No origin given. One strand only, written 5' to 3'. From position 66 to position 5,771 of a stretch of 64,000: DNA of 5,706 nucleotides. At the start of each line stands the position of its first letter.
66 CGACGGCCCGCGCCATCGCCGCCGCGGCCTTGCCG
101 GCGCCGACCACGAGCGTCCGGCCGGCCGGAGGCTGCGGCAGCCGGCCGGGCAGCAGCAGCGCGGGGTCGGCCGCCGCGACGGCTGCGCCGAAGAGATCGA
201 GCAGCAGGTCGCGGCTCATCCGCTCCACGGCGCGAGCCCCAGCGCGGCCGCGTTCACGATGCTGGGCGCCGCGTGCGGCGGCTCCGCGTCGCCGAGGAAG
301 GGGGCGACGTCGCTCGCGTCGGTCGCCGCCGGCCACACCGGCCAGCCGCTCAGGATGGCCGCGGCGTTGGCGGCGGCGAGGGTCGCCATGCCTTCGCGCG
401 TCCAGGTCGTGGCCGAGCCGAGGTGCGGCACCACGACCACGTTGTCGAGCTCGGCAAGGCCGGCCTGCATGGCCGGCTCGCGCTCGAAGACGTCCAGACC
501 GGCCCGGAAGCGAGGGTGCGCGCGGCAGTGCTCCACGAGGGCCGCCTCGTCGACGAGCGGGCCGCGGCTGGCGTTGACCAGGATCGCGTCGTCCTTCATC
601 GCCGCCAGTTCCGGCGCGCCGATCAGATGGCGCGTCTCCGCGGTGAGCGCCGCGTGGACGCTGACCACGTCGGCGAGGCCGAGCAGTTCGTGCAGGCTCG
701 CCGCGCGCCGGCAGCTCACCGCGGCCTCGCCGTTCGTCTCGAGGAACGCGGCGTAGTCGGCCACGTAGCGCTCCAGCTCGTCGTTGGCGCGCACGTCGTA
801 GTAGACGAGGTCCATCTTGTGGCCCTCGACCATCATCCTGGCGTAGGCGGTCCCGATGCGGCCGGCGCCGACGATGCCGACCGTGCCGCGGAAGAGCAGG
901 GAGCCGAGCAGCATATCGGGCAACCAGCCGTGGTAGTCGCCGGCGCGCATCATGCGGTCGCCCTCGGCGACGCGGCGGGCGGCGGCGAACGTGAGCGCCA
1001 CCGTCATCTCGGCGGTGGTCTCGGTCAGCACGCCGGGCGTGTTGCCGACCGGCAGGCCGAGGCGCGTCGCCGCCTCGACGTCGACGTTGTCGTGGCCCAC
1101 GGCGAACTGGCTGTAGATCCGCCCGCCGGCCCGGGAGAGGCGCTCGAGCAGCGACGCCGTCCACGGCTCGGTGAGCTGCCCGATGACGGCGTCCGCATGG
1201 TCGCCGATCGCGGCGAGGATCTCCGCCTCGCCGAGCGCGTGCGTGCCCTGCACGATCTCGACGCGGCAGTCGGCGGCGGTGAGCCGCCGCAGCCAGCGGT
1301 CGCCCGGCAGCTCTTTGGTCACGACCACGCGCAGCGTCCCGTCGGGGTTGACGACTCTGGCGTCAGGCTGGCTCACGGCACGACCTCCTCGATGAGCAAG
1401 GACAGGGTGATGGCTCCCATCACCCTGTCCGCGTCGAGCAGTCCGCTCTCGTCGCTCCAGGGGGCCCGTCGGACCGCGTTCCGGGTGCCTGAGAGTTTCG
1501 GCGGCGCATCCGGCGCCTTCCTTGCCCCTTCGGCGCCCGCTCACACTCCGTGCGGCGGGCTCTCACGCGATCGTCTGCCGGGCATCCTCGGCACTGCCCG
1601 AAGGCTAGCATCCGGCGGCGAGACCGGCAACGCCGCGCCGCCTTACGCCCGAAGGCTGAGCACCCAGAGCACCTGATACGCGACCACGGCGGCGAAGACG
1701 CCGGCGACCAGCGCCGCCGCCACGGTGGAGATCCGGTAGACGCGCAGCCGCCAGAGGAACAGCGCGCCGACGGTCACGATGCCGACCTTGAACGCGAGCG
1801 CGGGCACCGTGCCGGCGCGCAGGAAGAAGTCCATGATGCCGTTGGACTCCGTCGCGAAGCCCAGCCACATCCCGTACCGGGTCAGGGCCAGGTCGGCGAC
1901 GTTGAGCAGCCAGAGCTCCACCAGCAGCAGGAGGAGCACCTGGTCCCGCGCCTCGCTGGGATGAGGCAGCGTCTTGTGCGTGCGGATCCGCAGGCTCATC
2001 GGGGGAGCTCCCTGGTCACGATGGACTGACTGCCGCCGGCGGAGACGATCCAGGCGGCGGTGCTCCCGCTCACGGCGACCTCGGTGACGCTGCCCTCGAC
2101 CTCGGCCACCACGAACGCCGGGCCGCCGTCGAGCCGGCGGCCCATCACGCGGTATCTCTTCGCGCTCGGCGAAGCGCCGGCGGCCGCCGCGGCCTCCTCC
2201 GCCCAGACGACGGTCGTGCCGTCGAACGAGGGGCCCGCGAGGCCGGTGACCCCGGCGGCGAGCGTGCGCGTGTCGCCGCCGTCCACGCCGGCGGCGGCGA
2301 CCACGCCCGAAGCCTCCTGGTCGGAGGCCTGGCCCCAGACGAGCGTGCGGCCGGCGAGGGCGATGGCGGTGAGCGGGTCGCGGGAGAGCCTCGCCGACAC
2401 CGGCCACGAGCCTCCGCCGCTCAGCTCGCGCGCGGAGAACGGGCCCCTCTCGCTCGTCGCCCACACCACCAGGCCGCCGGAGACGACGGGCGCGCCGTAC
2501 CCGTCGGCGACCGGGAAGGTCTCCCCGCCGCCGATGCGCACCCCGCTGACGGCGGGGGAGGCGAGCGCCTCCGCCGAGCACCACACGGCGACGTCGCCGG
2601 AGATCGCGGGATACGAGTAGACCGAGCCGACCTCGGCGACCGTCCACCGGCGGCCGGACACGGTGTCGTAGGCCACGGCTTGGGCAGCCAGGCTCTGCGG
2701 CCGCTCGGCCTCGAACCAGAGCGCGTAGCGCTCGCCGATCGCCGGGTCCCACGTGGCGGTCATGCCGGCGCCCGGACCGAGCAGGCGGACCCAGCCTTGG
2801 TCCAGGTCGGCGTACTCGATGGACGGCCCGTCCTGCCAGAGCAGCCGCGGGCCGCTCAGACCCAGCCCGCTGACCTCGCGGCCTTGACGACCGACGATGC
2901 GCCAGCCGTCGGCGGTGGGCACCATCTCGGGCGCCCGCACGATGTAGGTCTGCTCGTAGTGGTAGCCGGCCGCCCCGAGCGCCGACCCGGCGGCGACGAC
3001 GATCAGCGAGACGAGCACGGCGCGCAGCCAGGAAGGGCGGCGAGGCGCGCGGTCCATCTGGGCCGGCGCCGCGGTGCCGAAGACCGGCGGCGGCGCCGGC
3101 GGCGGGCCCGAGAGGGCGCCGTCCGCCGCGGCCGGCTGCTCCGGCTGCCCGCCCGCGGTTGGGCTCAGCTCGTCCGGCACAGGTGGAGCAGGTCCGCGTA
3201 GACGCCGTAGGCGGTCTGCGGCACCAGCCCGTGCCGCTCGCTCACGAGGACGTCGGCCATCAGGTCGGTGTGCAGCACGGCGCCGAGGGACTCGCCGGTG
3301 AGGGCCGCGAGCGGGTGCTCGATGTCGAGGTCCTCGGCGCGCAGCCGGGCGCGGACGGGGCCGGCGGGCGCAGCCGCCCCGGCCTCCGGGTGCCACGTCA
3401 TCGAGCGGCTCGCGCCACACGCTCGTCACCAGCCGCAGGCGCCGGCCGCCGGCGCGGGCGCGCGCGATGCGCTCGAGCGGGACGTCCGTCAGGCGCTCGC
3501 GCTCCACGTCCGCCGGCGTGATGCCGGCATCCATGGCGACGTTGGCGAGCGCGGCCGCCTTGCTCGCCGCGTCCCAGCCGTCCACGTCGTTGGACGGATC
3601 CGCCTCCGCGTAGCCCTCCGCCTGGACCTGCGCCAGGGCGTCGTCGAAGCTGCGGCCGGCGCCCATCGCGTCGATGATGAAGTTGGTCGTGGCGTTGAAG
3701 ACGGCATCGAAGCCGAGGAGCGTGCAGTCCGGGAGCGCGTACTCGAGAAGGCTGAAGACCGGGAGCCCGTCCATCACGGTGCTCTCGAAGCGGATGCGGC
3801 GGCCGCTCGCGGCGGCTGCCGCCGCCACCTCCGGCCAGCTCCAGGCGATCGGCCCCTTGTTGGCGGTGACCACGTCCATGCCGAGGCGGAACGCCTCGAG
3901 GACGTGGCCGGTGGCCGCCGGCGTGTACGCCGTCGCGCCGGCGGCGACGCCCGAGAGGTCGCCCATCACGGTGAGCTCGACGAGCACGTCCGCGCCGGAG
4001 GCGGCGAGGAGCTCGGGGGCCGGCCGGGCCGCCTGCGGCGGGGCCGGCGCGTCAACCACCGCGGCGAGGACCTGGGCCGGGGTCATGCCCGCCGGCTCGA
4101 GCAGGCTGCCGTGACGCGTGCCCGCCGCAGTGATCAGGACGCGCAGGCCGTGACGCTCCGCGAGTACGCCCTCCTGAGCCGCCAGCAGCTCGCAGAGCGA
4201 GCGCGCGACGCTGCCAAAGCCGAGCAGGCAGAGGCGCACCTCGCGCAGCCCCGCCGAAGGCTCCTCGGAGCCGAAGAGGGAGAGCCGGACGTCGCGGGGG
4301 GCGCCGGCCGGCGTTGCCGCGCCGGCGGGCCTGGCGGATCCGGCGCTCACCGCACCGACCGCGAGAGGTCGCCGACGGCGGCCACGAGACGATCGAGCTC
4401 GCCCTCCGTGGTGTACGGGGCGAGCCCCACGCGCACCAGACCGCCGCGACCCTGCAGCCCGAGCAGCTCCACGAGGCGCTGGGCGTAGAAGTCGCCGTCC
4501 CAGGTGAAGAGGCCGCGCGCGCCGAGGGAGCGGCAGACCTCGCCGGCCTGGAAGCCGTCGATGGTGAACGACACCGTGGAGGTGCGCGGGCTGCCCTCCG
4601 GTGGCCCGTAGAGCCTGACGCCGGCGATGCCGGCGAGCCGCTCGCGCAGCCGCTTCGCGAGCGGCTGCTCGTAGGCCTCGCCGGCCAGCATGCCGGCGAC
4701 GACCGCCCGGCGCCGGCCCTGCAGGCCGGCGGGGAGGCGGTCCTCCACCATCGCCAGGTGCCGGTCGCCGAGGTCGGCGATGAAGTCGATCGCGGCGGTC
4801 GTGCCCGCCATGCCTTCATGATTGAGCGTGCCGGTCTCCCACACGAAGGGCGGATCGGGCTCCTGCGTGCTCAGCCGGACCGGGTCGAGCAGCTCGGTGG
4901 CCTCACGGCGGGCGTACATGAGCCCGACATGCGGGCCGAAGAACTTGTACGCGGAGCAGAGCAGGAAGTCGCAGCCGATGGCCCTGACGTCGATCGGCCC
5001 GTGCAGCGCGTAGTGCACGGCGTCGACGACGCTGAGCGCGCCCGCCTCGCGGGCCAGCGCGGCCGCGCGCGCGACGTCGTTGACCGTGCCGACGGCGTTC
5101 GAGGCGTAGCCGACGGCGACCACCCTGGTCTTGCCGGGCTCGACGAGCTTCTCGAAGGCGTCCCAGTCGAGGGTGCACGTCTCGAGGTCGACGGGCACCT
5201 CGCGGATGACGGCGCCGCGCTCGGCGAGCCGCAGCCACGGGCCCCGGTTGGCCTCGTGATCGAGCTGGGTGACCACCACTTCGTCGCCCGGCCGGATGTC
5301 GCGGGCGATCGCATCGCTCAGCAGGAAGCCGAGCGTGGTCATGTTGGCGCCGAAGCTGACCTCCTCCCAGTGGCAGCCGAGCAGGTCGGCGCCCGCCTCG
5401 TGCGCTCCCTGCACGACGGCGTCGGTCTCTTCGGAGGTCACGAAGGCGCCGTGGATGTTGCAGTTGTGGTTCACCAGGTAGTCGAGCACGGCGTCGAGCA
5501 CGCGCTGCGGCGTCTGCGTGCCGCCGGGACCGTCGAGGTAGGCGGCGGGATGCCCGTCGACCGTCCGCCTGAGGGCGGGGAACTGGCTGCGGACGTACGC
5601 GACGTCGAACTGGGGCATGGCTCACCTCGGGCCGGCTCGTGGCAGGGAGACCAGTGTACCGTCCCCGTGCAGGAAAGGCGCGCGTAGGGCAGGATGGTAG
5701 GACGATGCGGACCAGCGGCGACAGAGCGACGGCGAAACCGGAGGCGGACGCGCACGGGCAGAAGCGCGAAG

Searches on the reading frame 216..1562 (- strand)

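Call 74: search_protein_families(library=pfam, proteins=[window:216-1562:-], max_evalue=0.0001)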
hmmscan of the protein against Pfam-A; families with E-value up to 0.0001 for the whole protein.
window:216-1562:- (448 aa): 2 families
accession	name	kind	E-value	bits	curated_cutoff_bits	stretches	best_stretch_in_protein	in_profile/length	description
PF02826.25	2-Hacid_dh_C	-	5.5e-44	150.1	25.1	1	188-382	1-178/178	D-isomer specific 2-hydroxyacid dehydrogenase, NAD binding domain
PF00389.36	2-Hacid_dh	-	2.5e-19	69.7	24.6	1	80-406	2-126/134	D-isomer specific 2-hydroxyacid dehydrogenase, catalytic domain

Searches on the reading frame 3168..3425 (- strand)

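Call 34: search_protein_families(library=pfam, proteins=[window:3168-3425:-], max_evalue=0.001)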
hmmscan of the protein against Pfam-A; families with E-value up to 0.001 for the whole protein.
seq(86 aa): 1 family
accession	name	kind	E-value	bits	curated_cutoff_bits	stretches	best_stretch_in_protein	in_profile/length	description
PF00742.24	Homoserine_dh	-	2.6e-05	24.6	22.9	1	19-80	116-173/173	Homoserine dehydrogenase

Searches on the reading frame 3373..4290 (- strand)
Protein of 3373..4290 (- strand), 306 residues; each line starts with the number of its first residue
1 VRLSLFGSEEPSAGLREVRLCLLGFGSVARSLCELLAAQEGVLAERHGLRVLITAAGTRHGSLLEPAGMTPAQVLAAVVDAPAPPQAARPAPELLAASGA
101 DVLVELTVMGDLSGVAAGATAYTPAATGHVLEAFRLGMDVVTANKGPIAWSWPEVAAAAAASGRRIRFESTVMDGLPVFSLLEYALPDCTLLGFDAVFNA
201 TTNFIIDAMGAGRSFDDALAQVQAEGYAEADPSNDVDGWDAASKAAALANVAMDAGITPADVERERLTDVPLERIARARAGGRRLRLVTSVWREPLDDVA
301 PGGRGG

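Call 34: search_protein_families(library=pfam, proteins=[window:3373-4290:-], max_evalue=0.001)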
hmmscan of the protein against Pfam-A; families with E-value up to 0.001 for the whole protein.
seq(306 aa): 2 families
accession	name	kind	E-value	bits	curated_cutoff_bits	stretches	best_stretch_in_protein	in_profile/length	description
PF00742.24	Homoserine_dh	-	5.3e-31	108.2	22.9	1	177-291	1-116/173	Homoserine dehydrogenase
PF03447.22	NAD_binding_3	-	5.2e-07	30.8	24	1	24-169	1-116/116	Homoserine dehydrogenase, NAD binding domain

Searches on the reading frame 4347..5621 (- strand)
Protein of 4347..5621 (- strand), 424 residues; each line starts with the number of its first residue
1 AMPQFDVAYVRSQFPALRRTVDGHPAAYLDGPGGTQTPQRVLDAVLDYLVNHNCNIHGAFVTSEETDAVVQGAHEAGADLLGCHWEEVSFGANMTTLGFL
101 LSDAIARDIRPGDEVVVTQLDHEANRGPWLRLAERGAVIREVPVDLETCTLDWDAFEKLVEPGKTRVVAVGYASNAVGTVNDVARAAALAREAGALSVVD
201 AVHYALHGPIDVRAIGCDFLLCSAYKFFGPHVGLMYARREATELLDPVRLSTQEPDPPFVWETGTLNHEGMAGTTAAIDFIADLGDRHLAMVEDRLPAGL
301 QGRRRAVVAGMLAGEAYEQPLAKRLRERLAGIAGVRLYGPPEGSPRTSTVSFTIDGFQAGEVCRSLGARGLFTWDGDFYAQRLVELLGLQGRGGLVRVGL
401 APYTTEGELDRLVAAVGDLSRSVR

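Call 74: search_protein_families(library=pfam, proteins=[window:4347-5621:-], max_evalue=0.0001)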
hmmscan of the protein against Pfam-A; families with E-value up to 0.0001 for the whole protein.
window:4347-5621:- (424 aa): 2 families
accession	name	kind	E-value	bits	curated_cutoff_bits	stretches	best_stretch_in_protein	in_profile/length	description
PF00266.25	Aminotran_5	-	1.3e-61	209.1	21.5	2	28-296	2-283/371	Aminotransferase class-V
PF01053.26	Cys_Met_Meta_PP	-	4.9e-05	22.5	27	1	109-234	88-206/381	Cys/Met metabolism PLP-dependent enzyme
